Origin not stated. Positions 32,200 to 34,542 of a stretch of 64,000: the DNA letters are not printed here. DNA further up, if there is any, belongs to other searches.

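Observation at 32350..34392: Heptaheme cytochrome c-TPR lipoprotein next to a two-component system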

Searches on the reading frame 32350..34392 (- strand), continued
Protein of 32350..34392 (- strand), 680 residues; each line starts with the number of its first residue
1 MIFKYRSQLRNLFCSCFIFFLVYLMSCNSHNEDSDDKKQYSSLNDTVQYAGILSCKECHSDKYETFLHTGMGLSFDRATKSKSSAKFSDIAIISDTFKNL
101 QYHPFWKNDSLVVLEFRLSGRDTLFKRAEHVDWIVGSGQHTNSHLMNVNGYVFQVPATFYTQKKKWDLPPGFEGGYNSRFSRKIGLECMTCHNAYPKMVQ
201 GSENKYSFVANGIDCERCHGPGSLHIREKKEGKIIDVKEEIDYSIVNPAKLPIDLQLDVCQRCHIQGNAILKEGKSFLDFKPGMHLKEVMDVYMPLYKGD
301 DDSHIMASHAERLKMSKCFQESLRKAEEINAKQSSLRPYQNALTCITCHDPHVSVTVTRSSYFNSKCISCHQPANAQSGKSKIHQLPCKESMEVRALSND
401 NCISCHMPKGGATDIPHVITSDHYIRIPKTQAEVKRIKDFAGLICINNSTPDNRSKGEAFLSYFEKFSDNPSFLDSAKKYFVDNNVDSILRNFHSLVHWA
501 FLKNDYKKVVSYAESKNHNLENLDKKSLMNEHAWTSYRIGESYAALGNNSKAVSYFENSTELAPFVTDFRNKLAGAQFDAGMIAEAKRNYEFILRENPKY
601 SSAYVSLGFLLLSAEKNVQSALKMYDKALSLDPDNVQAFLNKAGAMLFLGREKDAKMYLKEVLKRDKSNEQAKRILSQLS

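Call 49: search_protein_families(library=pfam, proteins=[L025:1710-2762:+, L017:10051-11106:+, L022:2996-4201:+, L068:6112-7833:+, L074:1029-4562:-, L033:11052-12071:+, L023:12222-14111:-, L033:6748-7305:+, L052:11057-12463:+], max_evalue=0.00001)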
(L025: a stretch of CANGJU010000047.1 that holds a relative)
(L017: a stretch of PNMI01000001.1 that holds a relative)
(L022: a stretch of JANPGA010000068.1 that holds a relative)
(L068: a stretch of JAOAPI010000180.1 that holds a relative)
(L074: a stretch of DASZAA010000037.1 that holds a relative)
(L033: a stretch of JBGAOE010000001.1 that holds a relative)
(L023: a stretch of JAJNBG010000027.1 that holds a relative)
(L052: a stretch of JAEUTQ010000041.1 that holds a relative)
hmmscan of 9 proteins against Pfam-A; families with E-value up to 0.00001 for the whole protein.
L025:1710-2762:+ (350 aa): 1 family
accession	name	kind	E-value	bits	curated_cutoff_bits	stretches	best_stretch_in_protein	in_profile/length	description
PF02618.21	YceG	-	4.1e-80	269.6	32.4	1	49-337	1-274/275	YceG-like family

L017:10051-11106:+ (351 aa): 2 families
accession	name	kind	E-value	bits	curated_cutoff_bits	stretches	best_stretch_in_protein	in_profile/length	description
PF01761.26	DHQ_synthase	-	4.7e-41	139.5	24.2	1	62-174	2-114/115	3-dehydroquinate synthase N-terminal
PF24621.2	DHQS_C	-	1.1e-33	116.7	27.6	1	176-317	1-144/144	3-dehydroquinate synthase C-terminal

L022:2996-4201:+ (401 aa): 1 family
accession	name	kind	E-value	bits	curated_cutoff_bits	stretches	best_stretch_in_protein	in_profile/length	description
PF05222.21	AlaDh_PNT_N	-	2e-17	64.2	30.4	1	6-135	2-135/136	Alanine dehydrogenase/PNT, N-terminal domain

L068:6112-7833:+ (573 aa): 3 families
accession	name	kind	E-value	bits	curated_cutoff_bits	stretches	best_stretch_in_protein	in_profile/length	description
PF13517.12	FG-GAP_3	-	2.6e-51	172.5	26.9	4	131-192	1-61/61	FG-GAP-like repeat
PF07593.17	UnbV_ASPIC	-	1.3e-21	76.7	23.4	1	490-557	1-68/68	ASPIC and UnbV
PF01839.29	FG-GAP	-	7.2e-15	54.9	22.1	0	258-284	1-32/37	FG-GAP repeat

L074:1029-4562:- (1177 aa): 3 families
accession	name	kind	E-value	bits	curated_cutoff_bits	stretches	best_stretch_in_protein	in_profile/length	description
PF25183.1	OMP_b-brl_4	-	1e-205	686.2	30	1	295-1170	1-838/838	Outer membrane beta barrel domain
PF13620.12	CarboxypepD_reg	-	7.8e-21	74.7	32.3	1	78-157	2-81/82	Carboxypeptidase regulatory-like domain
PF13715.12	CarbopepD_reg_2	-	6.2e-07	29.8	32.2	1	78-158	1-77/88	CarboxypepD_reg-like domain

L033:11052-12071:+ (339 aa): 1 family
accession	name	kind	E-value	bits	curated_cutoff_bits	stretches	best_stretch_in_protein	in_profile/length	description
PF03301.18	Trp_dioxygenase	-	3.2e-24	86.4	34.9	1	36-162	15-137/346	Tryptophan 2,3-dioxygenase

L023:12222-14111:- (629 aa): 7 families
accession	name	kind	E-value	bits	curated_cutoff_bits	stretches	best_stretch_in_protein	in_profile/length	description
PF13424.12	TPR_12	-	9.1e-28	96.7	30.1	3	40-102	6-70/77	Tetratricopeptide repeat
PF07228.17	SpoIIE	-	2.1e-16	60.9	25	1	429-628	2-190/192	Stage II sporulation protein E (SpoIIE)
PF13374.12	TPR_10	-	3e-13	49.7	27.5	0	76-107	1-32/42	Tetratricopeptide repeat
PF00515.34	TPR_1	-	5.2e-10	39.2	27.8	0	77-106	1-30/34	Tetratricopeptide repeat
PF07719.23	TPR_2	-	5.6e-10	39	27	0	77-102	1-26/34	Tetratricopeptide repeat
PF13181.12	TPR_8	-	1.9e-07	31.1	25.7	0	77-107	1-31/34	Tetratricopeptide repeat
PF13176.12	TPR_7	-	3e-07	30.4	27.9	0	82-107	4-29/36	Tetratricopeptide repeat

L033:6748-7305:+ (185 aa): 0 families

L052:11057-12463:+ (468 aa): 4 families
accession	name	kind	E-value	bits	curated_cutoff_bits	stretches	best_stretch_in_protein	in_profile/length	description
PF02878.22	PGM_PMM_I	-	1.2e-38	132.4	22.5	1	4-134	2-132/138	Phosphoglucomutase/phosphomannomutase, alpha/beta/alpha domain I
PF02880.22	PGM_PMM_III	-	1e-23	84.1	20.7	1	264-374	1-113/115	Phosphoglucomutase/phosphomannomutase, alpha/beta/alpha domain III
PF02879.22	PGM_PMM_II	-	6.2e-18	65.7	29.3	1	163-260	2-103/103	Phosphoglucomutase/phosphomannomutase, alpha/beta/alpha domain II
PF00408.26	PGM_PMM_IV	-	3.6e-08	33.8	23.1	1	414-459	21-62/68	Phosphoglucomutase/phosphomannomutase, C-terminal domain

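Call 55: fold_search(model_id=the predicted structure, library=pdb)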
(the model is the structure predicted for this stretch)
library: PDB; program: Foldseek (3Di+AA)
matches with E <= 10: 1601; with E <= 0.001: 378
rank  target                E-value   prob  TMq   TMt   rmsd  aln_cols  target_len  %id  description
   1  9qhb                  1.2e-08  1.00  0.27  0.61   4.6       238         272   24  Crystal structure of 16-repeat CTPR protein with eliminated coordination sites (released 2025-10-22)
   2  9qhc_B                3.7e-08  1.00  0.27  0.62   4.8       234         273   23  Crystal structure of 8-repeat CTPR protein with eliminated coordination sites (released 2025-10-22)
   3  9qhc_A                5.3e-08  1.00  0.26  0.58   5.1       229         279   22  Crystal structure of 8-repeat CTPR protein with eliminated coordination sites (released 2025-10-22)
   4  1w3b_A                5.3e-08  1.00  0.22  0.37  10.6       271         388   17  The superhelical TPR domain of O-linked GlcNAc transferase reveals structural similarities to importin alpha. (released 2004-09-09)
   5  8chy                  5.5e-08  1.00  0.25  0.57   7.9       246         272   20  Crystal structure of an 8-repeat consensus TPR superhelix with Zinc. (released 2024-02-21)
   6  6eou                  2.3e-07  1.00  0.22  0.41  10.0       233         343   19  O-GlcNAc transferase TPR domain with the intellectual disability associated mutation L254F (released 2018-05-09)
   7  7yea_A                3.3e-07  1.00  0.23  0.16   9.5       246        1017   20  Human O-GlcNAc transferase Dimer (released 2023-07-12)
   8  9gzg_A                4.9e-07  1.00  0.21  0.86   1.8       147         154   26  Crystal structure of CTPR4E4 mutant (released 2025-10-15)
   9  8dtg_B                6.4e-07  1.00  0.24  0.23  12.5       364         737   15  Cryo-EM structure of Arabidopsis SPY alternative conformation 1 (released 2023-03-08)
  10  1w3b_B                7.4e-07  1.00  0.25  0.44   4.5       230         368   18  The superhelical TPR domain of O-linked GlcNAc transferase reveals structural similarities to importin alpha. (released 2004-09-09)
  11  7ntf_A                1.2e-06  1.00  0.25  0.19   7.7       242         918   19  Cryo-EM structure of unliganded O-GlcNAc transferase (released 2021-11-17)
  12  4ui9_J                1.3e-06  1.00  0.26  0.34   5.2       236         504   15  Atomic structure of the human Anaphase-Promoting Complex (released 2015-06-17)
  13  7ntf_B                1.3e-06  1.00  0.22  0.18   9.5       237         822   18  Cryo-EM structure of unliganded O-GlcNAc transferase (released 2021-11-17)
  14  7yeh_A                1.3e-06  1.00  0.21  0.15  10.3       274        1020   18  Cryo-EM structure of human OGT-OGA complex (released 2023-07-12)
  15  5a31_J                1.4e-06  1.00  0.26  0.34   5.2       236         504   15  Structure of the human APC-Cdh1-Hsl1-UbcH10 complex. (released 2015-11-18)
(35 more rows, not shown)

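Call 67: list_cluster_members(proteins=[P0001, P0004, P0118, P0070, P0095, P0056, P0018])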
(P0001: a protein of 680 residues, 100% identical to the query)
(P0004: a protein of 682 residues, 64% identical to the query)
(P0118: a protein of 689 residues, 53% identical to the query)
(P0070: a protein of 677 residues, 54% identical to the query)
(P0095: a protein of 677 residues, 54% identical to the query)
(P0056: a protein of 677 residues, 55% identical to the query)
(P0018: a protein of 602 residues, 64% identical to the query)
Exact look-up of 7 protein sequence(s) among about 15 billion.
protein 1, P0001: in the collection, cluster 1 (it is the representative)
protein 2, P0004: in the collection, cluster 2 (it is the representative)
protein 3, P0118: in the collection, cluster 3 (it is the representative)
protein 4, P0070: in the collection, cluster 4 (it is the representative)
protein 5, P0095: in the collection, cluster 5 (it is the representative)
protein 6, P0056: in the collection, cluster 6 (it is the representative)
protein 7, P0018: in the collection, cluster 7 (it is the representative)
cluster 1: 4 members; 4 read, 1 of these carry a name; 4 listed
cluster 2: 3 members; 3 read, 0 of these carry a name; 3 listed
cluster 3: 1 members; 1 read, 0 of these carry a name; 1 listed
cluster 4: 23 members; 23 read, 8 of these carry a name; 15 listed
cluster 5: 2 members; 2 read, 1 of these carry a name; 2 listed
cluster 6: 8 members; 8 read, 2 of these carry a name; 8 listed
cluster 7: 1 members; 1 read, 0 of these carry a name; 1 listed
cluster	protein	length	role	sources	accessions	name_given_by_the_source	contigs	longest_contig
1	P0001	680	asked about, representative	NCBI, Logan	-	-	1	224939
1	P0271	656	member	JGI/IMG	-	tetratricopeptide (TPR) repeat protein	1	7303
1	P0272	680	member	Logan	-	-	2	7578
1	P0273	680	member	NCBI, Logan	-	-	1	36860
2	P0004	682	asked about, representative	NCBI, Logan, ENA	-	-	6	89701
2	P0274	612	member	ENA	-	-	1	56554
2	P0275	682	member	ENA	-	-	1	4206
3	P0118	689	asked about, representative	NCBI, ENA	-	-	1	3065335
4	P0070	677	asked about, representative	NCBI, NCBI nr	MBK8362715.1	MAG: tetratricopeptide repeat protein [Bacteroidetes bacterium] | tetratricopeptide repeat protein [Bacteroidota bacterium]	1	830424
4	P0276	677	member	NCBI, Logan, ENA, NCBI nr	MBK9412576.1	MAG: tetratricopeptide repeat protein [Bacteroidetes bacterium] | tetratricopeptide repeat protein [Bacteroidota bacterium]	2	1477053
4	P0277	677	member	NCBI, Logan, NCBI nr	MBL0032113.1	MAG: tetratricopeptide repeat protein [Bacteroidetes bacterium] | tetratricopeptide repeat protein [Bacteroidota bacterium]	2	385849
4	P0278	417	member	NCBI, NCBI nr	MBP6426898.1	MAG: tetratricopeptide repeat protein, partial [Bacteroidia bacterium] | tetratricopeptide repeat protein [Bacteroidia bacterium]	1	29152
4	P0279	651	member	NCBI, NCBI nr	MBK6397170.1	MAG: tetratricopeptide repeat protein [Bacteroidetes bacterium] | tetratricopeptide repeat protein [Bacteroidota bacterium]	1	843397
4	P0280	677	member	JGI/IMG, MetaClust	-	\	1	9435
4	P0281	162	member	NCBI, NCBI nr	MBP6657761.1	MAG: tetratricopeptide repeat protein, partial [Bacteroidia bacterium] | tetratricopeptide repeat protein [Bacteroidia bacterium]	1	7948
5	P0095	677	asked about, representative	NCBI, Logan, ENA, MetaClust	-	\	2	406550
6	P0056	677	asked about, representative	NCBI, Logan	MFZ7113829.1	MAG: multiheme c-type cytochrome [Bacteroidota bacterium]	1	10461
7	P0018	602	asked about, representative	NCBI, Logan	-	-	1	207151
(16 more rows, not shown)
